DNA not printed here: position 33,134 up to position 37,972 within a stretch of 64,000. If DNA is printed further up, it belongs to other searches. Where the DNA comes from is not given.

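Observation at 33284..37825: Single-polypeptide fusion of a sulfatase with a PVC-type dehydrogenase / HEAT / cytochrome c module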

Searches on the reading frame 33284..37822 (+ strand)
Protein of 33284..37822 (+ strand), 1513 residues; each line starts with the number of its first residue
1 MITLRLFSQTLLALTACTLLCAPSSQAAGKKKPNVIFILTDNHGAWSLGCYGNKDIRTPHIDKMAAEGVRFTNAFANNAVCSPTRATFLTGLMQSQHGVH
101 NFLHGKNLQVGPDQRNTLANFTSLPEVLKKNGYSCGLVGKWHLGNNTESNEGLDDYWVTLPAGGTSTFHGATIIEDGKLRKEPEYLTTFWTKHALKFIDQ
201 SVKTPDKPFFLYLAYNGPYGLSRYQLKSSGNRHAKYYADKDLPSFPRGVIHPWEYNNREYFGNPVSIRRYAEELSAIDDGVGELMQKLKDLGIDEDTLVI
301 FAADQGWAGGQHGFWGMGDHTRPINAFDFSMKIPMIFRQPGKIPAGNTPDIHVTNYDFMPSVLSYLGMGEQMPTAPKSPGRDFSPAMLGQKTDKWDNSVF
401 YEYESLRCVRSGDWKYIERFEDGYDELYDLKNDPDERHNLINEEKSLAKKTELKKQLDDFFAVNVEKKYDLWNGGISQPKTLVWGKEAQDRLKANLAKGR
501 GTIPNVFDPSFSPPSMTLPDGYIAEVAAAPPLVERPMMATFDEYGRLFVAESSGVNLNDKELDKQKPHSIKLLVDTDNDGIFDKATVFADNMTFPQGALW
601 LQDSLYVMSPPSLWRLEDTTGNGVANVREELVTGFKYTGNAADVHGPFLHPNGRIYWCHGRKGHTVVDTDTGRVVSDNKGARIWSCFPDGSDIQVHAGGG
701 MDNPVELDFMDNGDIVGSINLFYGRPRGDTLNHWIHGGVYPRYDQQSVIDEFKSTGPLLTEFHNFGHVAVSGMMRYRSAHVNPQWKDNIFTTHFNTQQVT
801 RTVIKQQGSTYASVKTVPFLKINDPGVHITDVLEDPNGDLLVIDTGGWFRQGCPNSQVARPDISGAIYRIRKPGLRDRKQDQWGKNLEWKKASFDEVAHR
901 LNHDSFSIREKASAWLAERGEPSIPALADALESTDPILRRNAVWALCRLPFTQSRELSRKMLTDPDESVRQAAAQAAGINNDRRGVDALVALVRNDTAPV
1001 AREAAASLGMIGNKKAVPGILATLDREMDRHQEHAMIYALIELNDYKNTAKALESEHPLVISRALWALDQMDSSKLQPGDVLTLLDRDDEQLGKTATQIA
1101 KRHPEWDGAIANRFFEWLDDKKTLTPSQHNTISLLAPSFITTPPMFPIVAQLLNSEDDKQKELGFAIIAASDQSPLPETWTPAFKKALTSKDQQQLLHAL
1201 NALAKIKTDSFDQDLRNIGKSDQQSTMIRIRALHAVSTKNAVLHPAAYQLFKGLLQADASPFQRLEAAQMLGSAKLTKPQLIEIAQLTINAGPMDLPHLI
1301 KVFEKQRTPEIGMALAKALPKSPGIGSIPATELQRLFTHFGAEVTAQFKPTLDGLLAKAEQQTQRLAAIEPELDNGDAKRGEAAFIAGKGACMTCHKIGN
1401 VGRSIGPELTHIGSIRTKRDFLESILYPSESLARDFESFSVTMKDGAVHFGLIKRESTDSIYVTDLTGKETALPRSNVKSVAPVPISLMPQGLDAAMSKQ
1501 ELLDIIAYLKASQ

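Call 3: search_protein_families(library=pfam, proteins=[window:33284-37822:+], max_evalue=0.01)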
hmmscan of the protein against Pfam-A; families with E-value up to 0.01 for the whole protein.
window:33284-37822:+ (1513 aa): 11 families
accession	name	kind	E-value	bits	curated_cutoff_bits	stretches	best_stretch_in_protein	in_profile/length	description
PF00884.28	Sulfatase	-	9.6e-45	153.6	25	1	33-368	1-301/301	Sulfatase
PF23500.1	DUF7133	-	4e-39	135.4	27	1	514-844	7-346/385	Domain of unknown function (DUF7133)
PF13646.12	HEAT_2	-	7.8e-20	71.4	27.7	2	924-1006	1-84/88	HEAT repeats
PF16347.10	SGSH_C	-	9.1e-16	58.8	29.3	1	327-459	12-150/154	N-sulphoglucosamine sulphohydrolase, C-terminal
PF01663.27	Phosphodiest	-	1.4e-08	35.2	23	1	57-308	19-222/342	Type I phosphodiesterase / nucleotide pyrophosphatase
PF02985.28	HEAT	-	1e-05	25.8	23.5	0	960-976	7-23/31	HEAT repeat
PF00514.29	Arm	-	0.0005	20.5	20.6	0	924-949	14-39/41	Armadillo/beta-catenin-like repeat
PF07995.17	GSDH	-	0.00068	19.5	25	1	768-844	253-323/332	Glucose / Sorbosone dehydrogenase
PF13513.12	HEAT_EZ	-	0.0016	19.4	27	0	959-976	34-51/55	HEAT-like repeat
PF01602.26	Adaptin_N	-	0.0035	16.4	37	0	1145-1216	43-116/524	Adaptin N terminal region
PF03130.22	HEAT_PBS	-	0.0094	16.9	20.9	0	1000-1025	1-26/27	PBS lyase HEAT-like repeat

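Call 4: search_protein_families(library=ncbifam, proteins=[window:33284-37822:+], max_evalue=0.01)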
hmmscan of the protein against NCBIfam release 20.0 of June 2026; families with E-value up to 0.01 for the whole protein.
window:33284-37822:+ (1513 aa): 13 families
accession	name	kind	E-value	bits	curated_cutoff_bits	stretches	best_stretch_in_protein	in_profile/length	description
NF010322.0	PRK13759.1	equivalog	4.7e-47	160.6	481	2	186-459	181-455/486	arylsulfatase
TIGR02604.1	Piru_Ver_Nterm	subfamily_domain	1.1e-45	156.6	122.2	2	521-716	1-198/367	PVC-type heme-binding CxxCH protein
TIGR03417.1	chol_sulfatase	equivalog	1.6e-35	123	433.45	2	267-457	252-436/500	choline-sulfatase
TIGR02603.1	CxxCH_TIGR02603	domain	1.4e-34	119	68.15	1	1376-1511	1-133/134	putative heme-binding domain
NF045661.1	HdlasePehA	equivalog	2.4e-30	105.6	900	2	270-404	284-409/506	phosphoric/sulfuric ester hydrolase PehA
NF052527.1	Mn_arylsulf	exception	4.2e-24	85.3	850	2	32-143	1-103/479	manganese-dependent arylsulfatase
NF045915.1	PhycobilmeDegNblB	equivalog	9.8e-07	28.5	300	0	979-1051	125-195/214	phycobilisome degradation protein NblB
NF058502.1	phyc_lyase_CpcE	equivalog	5.5e-06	26.1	330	0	935-995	55-115/260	C-phycocyanin alpha-cysteine-84 phycocyanobilin lyase subunit CpcE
TIGR02270.1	TIGR02270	subfamily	3.2e-05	23.1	206.8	1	922-1022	147-247/410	TIGR02270 family protein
TIGR04485.1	thiosulf_SoxX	equivalog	0.00021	21.9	61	1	1389-1509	2-75/78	sulfur oxidation c-type cytochrome SoxX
NF010374.0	PRK13800.1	equivalog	0.0019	16.5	1196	1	920-1099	620-798/898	fumarate reductase/succinate dehydrogenase flavoprotein subunit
NF058505.1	phyc_lyase_CpeY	equivalog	0.0042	15.7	600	0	1002-1063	356-417/419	C-phycoerythrin alpha-cysteine-82 phycoerythrobilin lyase CpeY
NF045662.1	DVU0298_fam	equivalog_domain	0.0097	15.5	75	0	923-965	146-188/213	DVU0298 family protein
